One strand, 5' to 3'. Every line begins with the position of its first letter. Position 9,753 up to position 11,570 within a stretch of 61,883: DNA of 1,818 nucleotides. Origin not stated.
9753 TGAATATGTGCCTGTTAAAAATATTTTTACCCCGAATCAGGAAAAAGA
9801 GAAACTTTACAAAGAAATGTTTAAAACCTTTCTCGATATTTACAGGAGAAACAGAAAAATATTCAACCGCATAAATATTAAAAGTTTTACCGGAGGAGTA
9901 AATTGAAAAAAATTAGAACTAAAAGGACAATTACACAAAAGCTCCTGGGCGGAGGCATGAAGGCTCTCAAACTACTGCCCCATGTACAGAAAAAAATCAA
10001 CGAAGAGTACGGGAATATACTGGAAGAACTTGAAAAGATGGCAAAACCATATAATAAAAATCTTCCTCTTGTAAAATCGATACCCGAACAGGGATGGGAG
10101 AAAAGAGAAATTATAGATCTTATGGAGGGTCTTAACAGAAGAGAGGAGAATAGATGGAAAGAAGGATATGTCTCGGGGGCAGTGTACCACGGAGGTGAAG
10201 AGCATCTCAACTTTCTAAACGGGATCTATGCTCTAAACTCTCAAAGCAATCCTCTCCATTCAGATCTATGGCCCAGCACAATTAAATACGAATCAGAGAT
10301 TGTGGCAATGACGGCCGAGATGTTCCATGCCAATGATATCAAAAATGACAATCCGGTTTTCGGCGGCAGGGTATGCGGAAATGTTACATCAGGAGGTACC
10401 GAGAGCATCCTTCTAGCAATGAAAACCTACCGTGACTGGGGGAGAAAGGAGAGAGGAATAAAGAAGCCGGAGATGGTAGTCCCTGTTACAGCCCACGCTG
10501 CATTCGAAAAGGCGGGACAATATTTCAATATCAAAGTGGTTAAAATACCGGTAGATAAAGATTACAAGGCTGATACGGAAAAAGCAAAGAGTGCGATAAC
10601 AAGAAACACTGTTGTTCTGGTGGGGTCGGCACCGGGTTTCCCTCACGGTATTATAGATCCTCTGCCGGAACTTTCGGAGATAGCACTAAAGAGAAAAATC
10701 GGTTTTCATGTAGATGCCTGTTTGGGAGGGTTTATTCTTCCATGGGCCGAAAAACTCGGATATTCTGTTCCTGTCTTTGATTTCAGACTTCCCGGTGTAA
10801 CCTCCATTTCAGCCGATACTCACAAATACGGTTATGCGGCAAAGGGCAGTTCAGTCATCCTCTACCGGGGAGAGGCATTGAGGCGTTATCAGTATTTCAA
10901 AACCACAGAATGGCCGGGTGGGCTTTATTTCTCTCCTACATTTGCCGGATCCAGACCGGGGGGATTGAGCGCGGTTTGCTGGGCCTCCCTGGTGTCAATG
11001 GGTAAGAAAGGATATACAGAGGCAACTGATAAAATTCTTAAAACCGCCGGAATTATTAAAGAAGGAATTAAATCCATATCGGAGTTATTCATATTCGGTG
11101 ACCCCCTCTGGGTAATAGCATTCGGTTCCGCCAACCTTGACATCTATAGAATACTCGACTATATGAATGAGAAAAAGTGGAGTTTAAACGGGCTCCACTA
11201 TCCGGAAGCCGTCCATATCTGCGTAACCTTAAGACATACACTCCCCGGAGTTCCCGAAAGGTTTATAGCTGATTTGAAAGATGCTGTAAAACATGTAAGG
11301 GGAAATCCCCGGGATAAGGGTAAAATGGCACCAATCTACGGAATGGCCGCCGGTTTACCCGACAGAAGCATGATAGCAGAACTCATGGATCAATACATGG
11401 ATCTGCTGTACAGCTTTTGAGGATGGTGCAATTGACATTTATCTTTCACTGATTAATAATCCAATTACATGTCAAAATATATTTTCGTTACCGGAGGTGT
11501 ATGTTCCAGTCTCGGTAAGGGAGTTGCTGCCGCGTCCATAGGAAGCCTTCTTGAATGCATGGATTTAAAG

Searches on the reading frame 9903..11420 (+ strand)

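Call 10: search_protein_families(library=pfam, proteins=[window:9903-11420:+])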
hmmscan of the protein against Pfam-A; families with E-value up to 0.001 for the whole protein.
window:9903-11420:+ (505 aa): 2 families
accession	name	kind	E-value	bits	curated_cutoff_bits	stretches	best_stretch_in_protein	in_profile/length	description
PF00282.25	Pyridoxal_deC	-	7.9e-18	64.8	27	1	115-398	66-362/375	Pyridoxal-dependent decarboxylase conserved domain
PF00266.25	Aminotran_5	-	4.4e-09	36.2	21.5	1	162-273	67-177/371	Aminotransferase class-V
